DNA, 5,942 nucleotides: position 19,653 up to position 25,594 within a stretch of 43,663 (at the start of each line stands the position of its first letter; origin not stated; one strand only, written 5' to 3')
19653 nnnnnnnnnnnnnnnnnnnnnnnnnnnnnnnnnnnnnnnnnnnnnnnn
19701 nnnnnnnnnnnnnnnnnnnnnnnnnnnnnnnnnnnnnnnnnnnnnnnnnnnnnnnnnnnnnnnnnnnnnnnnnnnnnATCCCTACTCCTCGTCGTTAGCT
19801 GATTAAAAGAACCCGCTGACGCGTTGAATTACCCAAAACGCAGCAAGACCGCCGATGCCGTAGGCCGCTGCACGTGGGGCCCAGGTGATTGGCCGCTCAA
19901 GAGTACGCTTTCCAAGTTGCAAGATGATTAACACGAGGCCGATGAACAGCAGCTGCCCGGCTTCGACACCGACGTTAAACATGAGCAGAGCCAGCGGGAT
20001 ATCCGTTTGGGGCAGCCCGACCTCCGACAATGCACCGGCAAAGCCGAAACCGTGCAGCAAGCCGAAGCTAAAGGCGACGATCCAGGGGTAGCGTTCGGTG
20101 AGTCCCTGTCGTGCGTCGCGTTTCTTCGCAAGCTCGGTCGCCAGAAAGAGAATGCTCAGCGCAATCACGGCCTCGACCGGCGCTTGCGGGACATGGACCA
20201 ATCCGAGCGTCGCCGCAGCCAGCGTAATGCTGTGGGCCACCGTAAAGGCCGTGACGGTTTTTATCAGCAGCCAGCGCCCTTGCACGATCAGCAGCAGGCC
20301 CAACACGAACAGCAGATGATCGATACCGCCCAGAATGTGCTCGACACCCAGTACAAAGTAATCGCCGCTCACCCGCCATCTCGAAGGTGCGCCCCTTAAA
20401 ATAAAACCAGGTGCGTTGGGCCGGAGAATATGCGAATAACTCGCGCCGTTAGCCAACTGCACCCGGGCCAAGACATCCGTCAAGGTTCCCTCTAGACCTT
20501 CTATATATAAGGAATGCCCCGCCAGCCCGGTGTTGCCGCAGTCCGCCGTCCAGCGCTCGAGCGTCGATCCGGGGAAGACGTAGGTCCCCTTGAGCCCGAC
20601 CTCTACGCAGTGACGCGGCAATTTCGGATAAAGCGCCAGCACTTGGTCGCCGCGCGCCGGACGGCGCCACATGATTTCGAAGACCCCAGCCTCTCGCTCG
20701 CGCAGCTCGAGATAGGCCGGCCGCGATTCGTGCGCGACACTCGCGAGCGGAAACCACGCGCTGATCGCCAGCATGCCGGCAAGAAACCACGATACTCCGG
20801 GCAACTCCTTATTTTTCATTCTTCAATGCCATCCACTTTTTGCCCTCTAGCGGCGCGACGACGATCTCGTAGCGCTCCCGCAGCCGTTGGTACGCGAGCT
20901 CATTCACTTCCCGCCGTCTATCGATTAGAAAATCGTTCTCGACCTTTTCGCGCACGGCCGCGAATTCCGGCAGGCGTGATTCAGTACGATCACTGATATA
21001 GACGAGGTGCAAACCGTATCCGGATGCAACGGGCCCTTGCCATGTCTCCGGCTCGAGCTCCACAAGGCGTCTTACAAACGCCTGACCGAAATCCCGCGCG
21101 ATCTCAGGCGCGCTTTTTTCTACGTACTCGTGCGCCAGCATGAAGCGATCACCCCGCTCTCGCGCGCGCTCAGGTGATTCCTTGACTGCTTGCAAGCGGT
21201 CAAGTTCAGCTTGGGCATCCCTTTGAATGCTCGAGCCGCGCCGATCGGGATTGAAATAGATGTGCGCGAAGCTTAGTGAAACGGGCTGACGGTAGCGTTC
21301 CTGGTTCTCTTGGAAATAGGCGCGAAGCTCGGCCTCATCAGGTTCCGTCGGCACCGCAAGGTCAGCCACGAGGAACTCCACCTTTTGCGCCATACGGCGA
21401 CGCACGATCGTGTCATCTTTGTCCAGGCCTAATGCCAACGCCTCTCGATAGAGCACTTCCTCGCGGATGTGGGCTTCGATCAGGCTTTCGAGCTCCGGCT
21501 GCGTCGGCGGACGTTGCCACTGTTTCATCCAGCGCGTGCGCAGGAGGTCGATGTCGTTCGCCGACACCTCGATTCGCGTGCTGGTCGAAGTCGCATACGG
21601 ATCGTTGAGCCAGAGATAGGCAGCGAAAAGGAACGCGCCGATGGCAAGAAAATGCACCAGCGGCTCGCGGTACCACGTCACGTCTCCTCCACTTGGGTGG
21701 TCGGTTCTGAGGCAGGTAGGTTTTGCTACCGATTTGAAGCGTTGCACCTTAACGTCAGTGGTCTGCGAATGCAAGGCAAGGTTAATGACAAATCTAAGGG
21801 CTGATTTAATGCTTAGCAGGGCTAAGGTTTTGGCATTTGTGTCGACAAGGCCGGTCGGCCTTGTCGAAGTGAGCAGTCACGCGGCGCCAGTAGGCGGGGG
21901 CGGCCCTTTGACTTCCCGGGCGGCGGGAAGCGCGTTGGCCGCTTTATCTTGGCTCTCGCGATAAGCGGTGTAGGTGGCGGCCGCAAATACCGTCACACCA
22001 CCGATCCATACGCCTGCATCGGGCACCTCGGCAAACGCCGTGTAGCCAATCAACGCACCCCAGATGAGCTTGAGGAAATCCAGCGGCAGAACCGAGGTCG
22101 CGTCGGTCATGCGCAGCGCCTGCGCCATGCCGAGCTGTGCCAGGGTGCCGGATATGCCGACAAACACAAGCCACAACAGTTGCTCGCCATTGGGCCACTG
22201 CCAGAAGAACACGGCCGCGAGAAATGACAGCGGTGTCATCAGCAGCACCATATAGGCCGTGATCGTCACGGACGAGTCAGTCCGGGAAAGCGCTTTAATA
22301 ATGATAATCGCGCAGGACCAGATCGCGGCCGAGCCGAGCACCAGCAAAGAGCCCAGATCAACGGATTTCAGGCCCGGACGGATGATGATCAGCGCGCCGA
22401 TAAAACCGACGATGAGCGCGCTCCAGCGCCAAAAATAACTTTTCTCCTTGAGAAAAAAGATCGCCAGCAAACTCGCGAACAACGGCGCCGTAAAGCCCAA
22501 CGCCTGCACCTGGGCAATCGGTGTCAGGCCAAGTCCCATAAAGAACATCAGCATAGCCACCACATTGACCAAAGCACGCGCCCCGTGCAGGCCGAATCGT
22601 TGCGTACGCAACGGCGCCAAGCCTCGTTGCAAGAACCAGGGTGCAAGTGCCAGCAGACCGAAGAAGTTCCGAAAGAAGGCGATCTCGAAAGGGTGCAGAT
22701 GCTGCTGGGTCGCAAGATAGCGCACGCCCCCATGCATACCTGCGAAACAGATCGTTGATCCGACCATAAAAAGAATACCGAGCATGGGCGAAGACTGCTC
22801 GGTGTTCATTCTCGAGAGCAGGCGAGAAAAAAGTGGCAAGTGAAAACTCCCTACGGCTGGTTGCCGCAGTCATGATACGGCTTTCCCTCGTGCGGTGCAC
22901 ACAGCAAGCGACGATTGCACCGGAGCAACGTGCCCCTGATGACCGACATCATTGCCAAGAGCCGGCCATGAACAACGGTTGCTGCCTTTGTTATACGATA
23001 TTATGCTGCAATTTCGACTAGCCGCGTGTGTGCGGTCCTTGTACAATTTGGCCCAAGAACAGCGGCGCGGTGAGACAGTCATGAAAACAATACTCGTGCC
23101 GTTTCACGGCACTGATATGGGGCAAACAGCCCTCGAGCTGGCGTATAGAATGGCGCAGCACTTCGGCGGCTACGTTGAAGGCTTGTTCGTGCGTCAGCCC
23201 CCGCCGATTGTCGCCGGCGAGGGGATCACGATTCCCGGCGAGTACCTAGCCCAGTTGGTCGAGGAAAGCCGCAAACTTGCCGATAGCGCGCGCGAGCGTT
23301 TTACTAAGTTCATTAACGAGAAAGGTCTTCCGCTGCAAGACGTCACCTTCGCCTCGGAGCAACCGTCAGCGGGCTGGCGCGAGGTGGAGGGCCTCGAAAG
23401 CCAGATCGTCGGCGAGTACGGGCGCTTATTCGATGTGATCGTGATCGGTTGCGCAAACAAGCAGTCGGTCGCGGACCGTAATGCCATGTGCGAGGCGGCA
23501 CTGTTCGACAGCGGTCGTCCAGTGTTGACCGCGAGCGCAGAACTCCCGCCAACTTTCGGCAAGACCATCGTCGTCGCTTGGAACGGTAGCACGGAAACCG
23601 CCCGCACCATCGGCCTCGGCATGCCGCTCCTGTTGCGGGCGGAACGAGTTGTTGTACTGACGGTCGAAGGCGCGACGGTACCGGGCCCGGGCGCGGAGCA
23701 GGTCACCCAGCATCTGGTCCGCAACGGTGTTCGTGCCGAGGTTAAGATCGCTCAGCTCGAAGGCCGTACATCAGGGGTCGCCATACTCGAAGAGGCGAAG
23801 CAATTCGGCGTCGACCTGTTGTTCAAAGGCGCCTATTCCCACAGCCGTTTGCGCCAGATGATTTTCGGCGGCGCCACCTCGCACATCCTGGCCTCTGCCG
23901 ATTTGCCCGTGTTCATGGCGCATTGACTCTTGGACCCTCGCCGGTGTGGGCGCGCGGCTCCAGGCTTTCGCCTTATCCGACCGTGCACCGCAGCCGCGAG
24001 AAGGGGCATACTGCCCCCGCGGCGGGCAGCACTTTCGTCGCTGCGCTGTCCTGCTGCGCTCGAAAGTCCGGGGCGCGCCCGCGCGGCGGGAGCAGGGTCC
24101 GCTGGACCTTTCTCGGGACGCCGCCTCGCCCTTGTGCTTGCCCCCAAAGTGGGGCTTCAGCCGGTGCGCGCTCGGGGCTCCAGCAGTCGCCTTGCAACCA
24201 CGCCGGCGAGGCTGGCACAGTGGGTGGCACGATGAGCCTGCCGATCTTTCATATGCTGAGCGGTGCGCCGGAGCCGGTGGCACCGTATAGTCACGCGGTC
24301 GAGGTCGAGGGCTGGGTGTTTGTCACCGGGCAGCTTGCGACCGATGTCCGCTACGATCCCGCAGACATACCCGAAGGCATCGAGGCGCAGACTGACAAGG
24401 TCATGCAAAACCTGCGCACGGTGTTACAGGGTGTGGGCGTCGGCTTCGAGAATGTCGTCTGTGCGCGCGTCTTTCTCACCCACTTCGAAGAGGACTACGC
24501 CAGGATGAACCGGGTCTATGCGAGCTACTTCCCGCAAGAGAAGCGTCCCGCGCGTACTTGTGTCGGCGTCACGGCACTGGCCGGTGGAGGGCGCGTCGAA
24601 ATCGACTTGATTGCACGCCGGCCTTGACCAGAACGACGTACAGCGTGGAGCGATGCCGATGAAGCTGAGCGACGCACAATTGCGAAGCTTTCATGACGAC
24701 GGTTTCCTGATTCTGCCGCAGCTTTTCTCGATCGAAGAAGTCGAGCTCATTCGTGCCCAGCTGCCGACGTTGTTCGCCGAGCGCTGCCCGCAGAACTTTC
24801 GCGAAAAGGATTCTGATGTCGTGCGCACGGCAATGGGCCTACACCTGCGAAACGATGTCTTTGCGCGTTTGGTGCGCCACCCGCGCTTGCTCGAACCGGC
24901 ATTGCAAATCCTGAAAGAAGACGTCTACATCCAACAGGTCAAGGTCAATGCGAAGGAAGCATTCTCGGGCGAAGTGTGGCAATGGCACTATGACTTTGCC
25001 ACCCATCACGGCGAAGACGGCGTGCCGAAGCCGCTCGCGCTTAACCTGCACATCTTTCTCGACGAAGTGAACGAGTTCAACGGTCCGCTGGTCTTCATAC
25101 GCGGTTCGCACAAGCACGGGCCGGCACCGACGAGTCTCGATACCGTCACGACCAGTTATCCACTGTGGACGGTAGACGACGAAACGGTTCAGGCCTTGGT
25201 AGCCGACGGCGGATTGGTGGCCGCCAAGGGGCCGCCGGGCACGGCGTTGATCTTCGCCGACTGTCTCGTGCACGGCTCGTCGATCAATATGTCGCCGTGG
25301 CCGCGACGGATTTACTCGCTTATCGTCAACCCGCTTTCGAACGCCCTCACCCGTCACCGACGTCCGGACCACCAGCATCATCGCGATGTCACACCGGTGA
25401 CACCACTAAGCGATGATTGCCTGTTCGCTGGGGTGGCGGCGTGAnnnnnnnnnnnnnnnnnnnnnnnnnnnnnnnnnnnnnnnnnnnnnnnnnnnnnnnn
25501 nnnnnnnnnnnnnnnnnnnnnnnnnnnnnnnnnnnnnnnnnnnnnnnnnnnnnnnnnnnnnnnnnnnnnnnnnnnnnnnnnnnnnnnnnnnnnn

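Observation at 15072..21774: Tandem DUF3604 paralogues in a five-gene, entirely cell-envelope operon with a HupE/UreJ-type metal permease and a PpiC-type chaperone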

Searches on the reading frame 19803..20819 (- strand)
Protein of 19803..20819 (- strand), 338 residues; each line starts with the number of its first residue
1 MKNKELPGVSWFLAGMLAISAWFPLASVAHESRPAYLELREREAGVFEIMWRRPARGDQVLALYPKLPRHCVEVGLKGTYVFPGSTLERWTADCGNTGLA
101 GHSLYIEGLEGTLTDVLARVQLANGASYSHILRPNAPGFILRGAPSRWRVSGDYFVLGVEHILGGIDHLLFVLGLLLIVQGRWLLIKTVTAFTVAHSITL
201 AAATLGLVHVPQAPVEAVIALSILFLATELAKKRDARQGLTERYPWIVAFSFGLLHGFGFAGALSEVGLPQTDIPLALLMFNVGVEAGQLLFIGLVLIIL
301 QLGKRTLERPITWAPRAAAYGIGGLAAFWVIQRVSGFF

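Call 3: search_protein_families(library=pfam, proteins=[window:19803-20819:-], max_evalue=0.01)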
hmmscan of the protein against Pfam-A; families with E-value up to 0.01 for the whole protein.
window:19803-20819:- (338 aa): 2 families
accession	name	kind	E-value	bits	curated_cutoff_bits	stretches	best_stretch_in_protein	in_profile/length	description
PF13795.12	HupE_UreJ_2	-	2.2e-47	161.1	24.5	1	154-302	1-151/156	HupE / UreJ protein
PF04955.18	HupE_UreJ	-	7.9e-07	29.2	23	1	154-267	21-129/179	HupE / UreJ protein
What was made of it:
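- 19803..20819 (-): HupE/UreJ-2 permease (338 aa): signal peptide, mature N-terminus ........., a periplasmic domain of about 120 aa, and a TM domain with invariant H-x5-DH, H, E, H and E residues. Its start overlaps the upstream gene by 11 nt. Pfam HupE_UreJ_2 2e-47 (call 3).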

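Call 4: search_protein_families(library=ncbifam, proteins=[window:19803-20819:-], max_evalue=0.01)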
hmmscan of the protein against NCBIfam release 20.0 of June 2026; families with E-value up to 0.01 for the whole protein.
window:19803-20819:- (338 aa): 0 families

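Call 41: find_related_loci(query=A3, collection=metagenome_contigs, flank=7000)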
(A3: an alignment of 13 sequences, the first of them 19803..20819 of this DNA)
Query A3 (338 aa) in metagenome_contigs; peptide patterns used: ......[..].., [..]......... (x = any residue, [..] = any of these).
600 stretches matched a pattern (row limit reached: there are more); 595 encode a relative of the query (tblastn E <= 1e-3); the best 80 are kept; 80 distinct loci.
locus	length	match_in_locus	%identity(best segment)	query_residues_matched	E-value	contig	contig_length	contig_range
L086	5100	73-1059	64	11-338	1e-134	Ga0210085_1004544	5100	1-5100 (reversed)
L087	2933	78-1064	60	10-337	4e-127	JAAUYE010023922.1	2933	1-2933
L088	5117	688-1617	56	29-338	2e-105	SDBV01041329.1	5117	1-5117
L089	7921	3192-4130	53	29-338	2e-103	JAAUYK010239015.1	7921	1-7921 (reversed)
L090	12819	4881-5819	53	24-337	5e-103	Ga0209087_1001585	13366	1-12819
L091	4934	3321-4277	57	29-338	2e-101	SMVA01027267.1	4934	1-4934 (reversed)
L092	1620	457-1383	55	26-335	4e-107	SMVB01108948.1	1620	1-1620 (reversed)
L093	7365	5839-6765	54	29-338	7e-96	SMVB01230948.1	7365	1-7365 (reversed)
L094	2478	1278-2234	53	11-335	6e-98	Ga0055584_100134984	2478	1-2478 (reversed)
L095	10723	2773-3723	53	24-337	3e-94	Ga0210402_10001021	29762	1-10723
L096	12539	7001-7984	48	8-337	6e-94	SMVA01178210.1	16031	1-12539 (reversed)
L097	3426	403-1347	55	24-337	5e-95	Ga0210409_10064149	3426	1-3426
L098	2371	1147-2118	54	11-337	5e-97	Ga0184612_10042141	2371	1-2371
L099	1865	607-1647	50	29-337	8e-98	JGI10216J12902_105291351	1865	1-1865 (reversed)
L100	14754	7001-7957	50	24-338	2e-92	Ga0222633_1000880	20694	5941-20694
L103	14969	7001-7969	50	16-338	3e-92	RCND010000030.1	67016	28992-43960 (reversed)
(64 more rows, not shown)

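Call 48: search_protein_families(library=pfam, proteins=[L100:11640-13637:+, L100:9407-11026:-, L100:1167-2864:-, L100:8117-9127:-, L103:294-2132:-, L103:10273-11838:-, L103:3760-5136:-, L103:8862-9710:-, L103:12247-13329:+], max_evalue=0.001)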
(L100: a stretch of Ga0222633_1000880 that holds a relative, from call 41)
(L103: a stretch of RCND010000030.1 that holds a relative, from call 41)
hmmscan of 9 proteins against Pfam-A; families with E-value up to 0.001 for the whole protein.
L100:11640-13637:+ (665 aa): 7 families
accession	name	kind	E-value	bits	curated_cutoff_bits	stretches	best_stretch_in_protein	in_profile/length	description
PF00578.27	AhpC-TSA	-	4.5e-14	52.9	26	1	102-221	1-123/124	AhpC/TSA family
PF08534.16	Redoxin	-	5.3e-12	46.2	26.6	1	108-226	8-135/148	Redoxin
PF00036.39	EF-hand_1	-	2.9e-07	30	25.4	0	23-42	3-22/29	EF hand domain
PF13405.12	EF-hand_6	-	1.7e-06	27.7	25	0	25-45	5-25/30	EF-hand domain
PF03712.20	Cu2_monoox_C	-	4e-05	23.6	23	1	552-654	44-139/157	Copper type II ascorbate-dependent monooxygenase, C-terminal domain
PF13499.12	EF-hand_7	-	0.00019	22.2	30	0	25-67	7-65/67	EF-hand domain pair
PF13202.12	EF-hand_5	-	0.00027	20.7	25.9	0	50-66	7-23/25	EF hand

L100:9407-11026:- (539 aa): 0 families

L100:1167-2864:- (565 aa): 3 families
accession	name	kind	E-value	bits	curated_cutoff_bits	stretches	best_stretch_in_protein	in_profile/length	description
PF02776.23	TPP_enzyme_N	-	3.1e-29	101.6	26.8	1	9-120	2-108/119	Thiamine pyrophosphate enzyme, N-terminal TPP binding domain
PF02775.26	TPP_enzyme_C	-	1.2e-22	80.7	21.9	1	413-537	24-151/151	Thiamine pyrophosphate enzyme, C-terminal TPP binding domain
PF00205.28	TPP_enzyme_M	-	1.4e-20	73.8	30.4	1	204-329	1-126/137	Thiamine pyrophosphate enzyme, central domain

L100:8117-9127:- (336 aa): 1 family
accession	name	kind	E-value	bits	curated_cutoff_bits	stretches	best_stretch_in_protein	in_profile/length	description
PF01408.29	GFO_IDH_MocA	-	2.9e-09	38.1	24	1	30-158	2-115/120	Oxidoreductase family, NAD-binding Rossmann fold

L103:294-2132:- (612 aa): 9 families
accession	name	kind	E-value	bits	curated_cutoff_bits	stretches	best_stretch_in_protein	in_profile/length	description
PF07719.23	TPR_2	-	3.2e-10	39.7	27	0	83-106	6-29/34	Tetratricopeptide repeat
PF13428.12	TPR_14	-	8.3e-08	32.6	23.5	0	191-228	6-43/44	Tetratricopeptide repeat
PF14559.12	TPR_19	-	1.6e-06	28.7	25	0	197-244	2-49/68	Tetratricopeptide repeat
PF13176.12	TPR_7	-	9.7e-06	25.7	27.9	0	84-105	5-26/36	Tetratricopeptide repeat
PF13424.12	TPR_12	-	1.9e-05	25.2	30.1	1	78-144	3-73/77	Tetratricopeptide repeat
PF25068.1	ARM_TT21_4th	-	4.3e-05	24.3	30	1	86-152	7-68/153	Tetratricopeptide repeat protein 21 forth ARM domain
PF13432.12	TPR_16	-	7.7e-05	23.5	32.7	1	84-143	3-58/65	Tetratricopeptide repeat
PF12895.13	ANAPC3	-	0.00014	22.6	27.2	0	130-177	3-49/82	Anaphase-promoting complex, cyclosome, subunit 3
PF00515.34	TPR_1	-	0.00098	19.3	27.8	0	84-106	7-29/34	Tetratricopeptide repeat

L103:10273-11838:- (521 aa): 2 families
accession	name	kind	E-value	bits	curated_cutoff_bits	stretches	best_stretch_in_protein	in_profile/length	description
PF07690.21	MFS_1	-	1.6e-26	93.5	33.4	1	87-461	5-340/347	Major Facilitator Superfamily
PF01306.25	LacY_symp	-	8.3e-07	28.6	24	1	80-238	9-159/413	LacY proton/sugar symporter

L103:3760-5136:- (458 aa): 1 family
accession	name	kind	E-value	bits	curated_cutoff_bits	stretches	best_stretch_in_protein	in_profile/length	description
PF01618.21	MotA_ExbB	-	4.8e-28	97.9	22.9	1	321-441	3-126/127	MotA/TolQ/ExbB proton channel family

L103:8862-9710:- (282 aa): 2 families
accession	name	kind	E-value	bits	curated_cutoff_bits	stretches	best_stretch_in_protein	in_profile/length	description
PF08282.18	Hydrolase_3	-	9.8e-39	134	20.9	1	12-275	1-254/255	haloacid dehalogenase-like hydrolase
PF05116.19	S6PP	-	5.2e-10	39.8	20.3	1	206-266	162-222/247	Sucrose-6F-phosphate phosphohydrolase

L103:12247-13329:+ (360 aa): 10 families
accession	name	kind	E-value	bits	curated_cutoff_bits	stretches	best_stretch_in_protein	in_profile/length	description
PF02353.26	CMAS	-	3.3e-42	145.1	27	1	79-338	11-263/273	Mycolic acid cyclopropane synthetase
PF13649.12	Methyltransf_25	-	2.4e-16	60.6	27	1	134-228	1-97/97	Methyltransferase domain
PF08241.18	Methyltransf_11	-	1.9e-13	51.3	21.2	1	135-231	1-94/95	Methyltransferase domain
PF13489.12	Methyltransf_23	-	4.6e-13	49.7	27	1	128-239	20-123/164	Methyltransferase domain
PF13847.12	Methyltransf_31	-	4.8e-13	49.5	27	1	128-246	1-124/145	Methyltransferase domain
PF08242.18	Methyltransf_12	-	3.1e-11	44.3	30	1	135-230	1-98/98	Methyltransferase domain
PF05175.20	MTS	-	2.1e-09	37.7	23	1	131-232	32-138/170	Methyltransferase small domain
PF03848.20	TehB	-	1e-05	25.5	20.4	1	129-211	29-111/193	Tellurite resistance protein TehB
PF01728.25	FtsJ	-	4.8e-05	23.8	24.1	0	124-241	14-146/181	FtsJ-like methyltransferase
PF02390.23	Methyltransf_4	-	0.00051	20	24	1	133-189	4-60/173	Putative methyltransferase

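Call 73: search_dna_similar(query=window:19803-20819:-, collection=plasmids, mode=protein, max_rows=60, max_evalue=1e-20)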
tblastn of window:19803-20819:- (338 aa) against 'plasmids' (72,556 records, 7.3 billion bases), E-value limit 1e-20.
Records with a match: 79; places in all: 80; records where one place covers at least 80% of the query: 77.
Best place of each record, by identity: <60% 79.
By first word of the organism name: Rhizobium 36; Sinorhizobium 25; Ensifer 3; Rhodobacteraceae 2; Phyllobacterium 2; Pseudoalteromonas 2; Ruegeria 2; Rhodobacter 1; Pararhizobium 1; Microvirga 1; and 4 more.
By predicted mobility (MOB-suite, as given by PLSDB): non-mobilizable 42; conjugative 27; mobilizable 10.
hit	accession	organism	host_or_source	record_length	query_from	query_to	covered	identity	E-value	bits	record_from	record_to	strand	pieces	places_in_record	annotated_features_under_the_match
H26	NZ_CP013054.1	Sinorhizobium americanum CCGM7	Phaseolus vulgaris,root nodules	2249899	19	337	94%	53.9%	1e-77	265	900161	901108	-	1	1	none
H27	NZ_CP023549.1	Rhodobacter sp. CZR27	cell culture,paddy soil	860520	27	337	92%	54.7%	3e-78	267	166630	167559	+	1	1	HupE/UreJ family protein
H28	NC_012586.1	Sinorhizobium fredii NGR234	-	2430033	9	337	97%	50.5%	1e-66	234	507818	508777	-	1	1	record has no annotation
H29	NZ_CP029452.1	Sinorhizobium fredii CCBAU 25509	Glycine soja,cell culture,plant root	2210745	26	337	92%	52.9%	9e-67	234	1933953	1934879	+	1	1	record has no annotation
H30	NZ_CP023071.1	Sinorhizobium fredii CCBAU 83666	G.max,nodule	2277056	26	337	92%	52.9%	9e-67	234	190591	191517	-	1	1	record has no annotation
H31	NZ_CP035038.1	Sinorhizobium fredii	single cell,soil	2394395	26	337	92%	52.9%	9e-67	234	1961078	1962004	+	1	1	none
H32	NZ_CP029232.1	Sinorhizobium fredii CCBAU 45436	Glycine max,cell culture,plant root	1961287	23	337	93%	52.4%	3e-74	256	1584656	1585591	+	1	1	record has no annotation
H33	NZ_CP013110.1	Sinorhizobium americanum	Vachellia farnesiana,cell culture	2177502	29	337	91%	53.4%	2e-73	253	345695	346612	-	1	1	record has no annotation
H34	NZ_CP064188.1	Rhizobium sp. 007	Onobrychis viciifolia,cell culture,root ...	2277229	25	337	93%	51.9%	4e-67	235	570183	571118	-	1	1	none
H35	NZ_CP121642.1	Rhizobium sp. CC1099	Onobrychis viciifolia,cell culture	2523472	25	337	93%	51.9%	4e-67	235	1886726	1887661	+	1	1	none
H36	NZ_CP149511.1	Pararhizobium sp. A13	Aeschynomene indica,cell ...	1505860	19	337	94%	50.5%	2e-74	256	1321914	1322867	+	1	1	none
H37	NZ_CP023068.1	Sinorhizobium sojae CCBAU 05684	G.max,nodule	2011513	30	337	91%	51.9%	2e-66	233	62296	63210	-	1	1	record has no annotation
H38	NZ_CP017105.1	Rhizobium gallicum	Phaseolus vulgaris,Whole ...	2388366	25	337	93%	50.9%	5e-65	229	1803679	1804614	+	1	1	none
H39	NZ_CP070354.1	Ensifer sp. PDNC004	cell culture,Plastic debris in ...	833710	27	335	91%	51.0%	1e-73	254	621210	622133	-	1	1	HupE/UreJ family protein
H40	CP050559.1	Sinorhizobium meliloti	Melilotus officinalis,cell culture,root ...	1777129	13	338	96%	47.8%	4e-68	238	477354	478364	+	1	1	HupE/UreJ family protein | peptidyl-prolyl cis-trans isomerase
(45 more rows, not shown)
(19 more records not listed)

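Call 87: search_solved_structures(query=window:19803-20819:-, max_evalue=1, show_alignments=2)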
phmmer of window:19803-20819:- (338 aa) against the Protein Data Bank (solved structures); distinct sequences matched with E-value up to 1: 0.

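Call 89: search_solved_structures(query=A3, max_evalue=10, show_alignments=2)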
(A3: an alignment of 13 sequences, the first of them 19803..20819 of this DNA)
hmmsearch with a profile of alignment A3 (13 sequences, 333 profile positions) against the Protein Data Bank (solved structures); distinct sequences matched with E-value up to 10: 0.

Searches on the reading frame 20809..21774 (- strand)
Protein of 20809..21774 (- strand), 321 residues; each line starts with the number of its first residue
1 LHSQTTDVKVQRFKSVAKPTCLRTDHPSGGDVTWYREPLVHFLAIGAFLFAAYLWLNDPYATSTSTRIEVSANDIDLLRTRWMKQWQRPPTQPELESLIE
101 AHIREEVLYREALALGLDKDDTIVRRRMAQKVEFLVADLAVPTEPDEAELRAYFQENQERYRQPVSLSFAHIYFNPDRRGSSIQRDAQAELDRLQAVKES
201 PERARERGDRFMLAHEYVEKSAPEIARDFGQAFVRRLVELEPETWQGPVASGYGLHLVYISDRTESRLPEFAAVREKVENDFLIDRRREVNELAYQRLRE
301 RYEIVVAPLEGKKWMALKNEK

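Call 3: search_protein_families(library=pfam, proteins=[window:20809-21774:-], max_evalue=0.01)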
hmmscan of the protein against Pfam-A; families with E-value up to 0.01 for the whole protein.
window:20809-21774:- (321 aa): 1 family
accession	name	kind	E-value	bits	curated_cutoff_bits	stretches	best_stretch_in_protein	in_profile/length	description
PF13145.12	Rotamase_2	-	8.3e-15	56.1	27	1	145-276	1-121/121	PPIC-type PPIASE domain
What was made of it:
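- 20809..21681 (-): Membrane-anchored parvulin/PpiD-like protein (290 aa). It has an N-terminal TM helix (REPLVHF...), a helical chaperone-like region and a PpiC-type domain. Pfam Rotamase_2 8e-15, above the curated cut-off (call 3).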

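Call 4: search_protein_families(library=ncbifam, proteins=[window:20809-21774:-], max_evalue=0.01)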
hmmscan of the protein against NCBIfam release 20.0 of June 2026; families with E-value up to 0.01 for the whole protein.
window:20809-21774:- (321 aa): 1 family
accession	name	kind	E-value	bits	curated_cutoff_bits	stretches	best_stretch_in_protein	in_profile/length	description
NF000809.0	PRK00059.1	equivalog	2e-07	30.7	303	1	146-300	175-324/336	peptidylprolyl isomerase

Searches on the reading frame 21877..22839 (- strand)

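Call 3: search_protein_families(library=pfam, proteins=[window:21877-22839:-], max_evalue=0.01)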
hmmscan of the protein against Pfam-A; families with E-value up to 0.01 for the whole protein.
window:21877-22839:- (320 aa): 1 family
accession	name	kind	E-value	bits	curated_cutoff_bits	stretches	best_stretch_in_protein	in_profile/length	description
PF00892.27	EamA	-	2.4e-30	106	28.2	2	20-153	2-134/135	EamA-like transporter family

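Call 4: search_protein_families(library=ncbifam, proteins=[window:21877-22839:-], max_evalue=0.01)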
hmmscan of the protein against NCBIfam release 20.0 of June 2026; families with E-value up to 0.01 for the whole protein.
window:21877-22839:- (320 aa): 2 families
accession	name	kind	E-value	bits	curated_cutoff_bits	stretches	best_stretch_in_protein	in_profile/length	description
TIGR00950.1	2A78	equivalog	3.8e-13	49.5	230.2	1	49-288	17-263/264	carboxylate/amino acid/amine transporter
TIGR03340.1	phn_DUF6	hypoth_equivalog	0.0073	16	288.15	1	53-150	182-279/281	phosphonate utilization associated putative membrane protein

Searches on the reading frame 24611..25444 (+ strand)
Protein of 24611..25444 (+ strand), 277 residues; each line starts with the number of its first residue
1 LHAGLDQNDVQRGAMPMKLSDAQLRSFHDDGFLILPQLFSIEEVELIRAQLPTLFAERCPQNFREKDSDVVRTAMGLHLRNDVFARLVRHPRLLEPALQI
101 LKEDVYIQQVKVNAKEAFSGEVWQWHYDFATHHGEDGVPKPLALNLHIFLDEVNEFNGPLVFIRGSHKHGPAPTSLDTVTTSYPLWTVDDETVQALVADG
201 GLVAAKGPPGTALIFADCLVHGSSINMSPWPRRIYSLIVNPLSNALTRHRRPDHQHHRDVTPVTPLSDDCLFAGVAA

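Call 77: search_protein_families(library=pfam, proteins=[window:24611-25444:+], max_evalue=0.0001)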
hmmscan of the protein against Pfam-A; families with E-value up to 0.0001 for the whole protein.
window:24611-25444:+ (277 aa): 1 family
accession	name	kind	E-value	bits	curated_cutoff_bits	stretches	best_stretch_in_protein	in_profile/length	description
PF05721.19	PhyH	-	1.1e-26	94.9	22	1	27-233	1-212/213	Phytanoyl-CoA dioxygenase (PhyH)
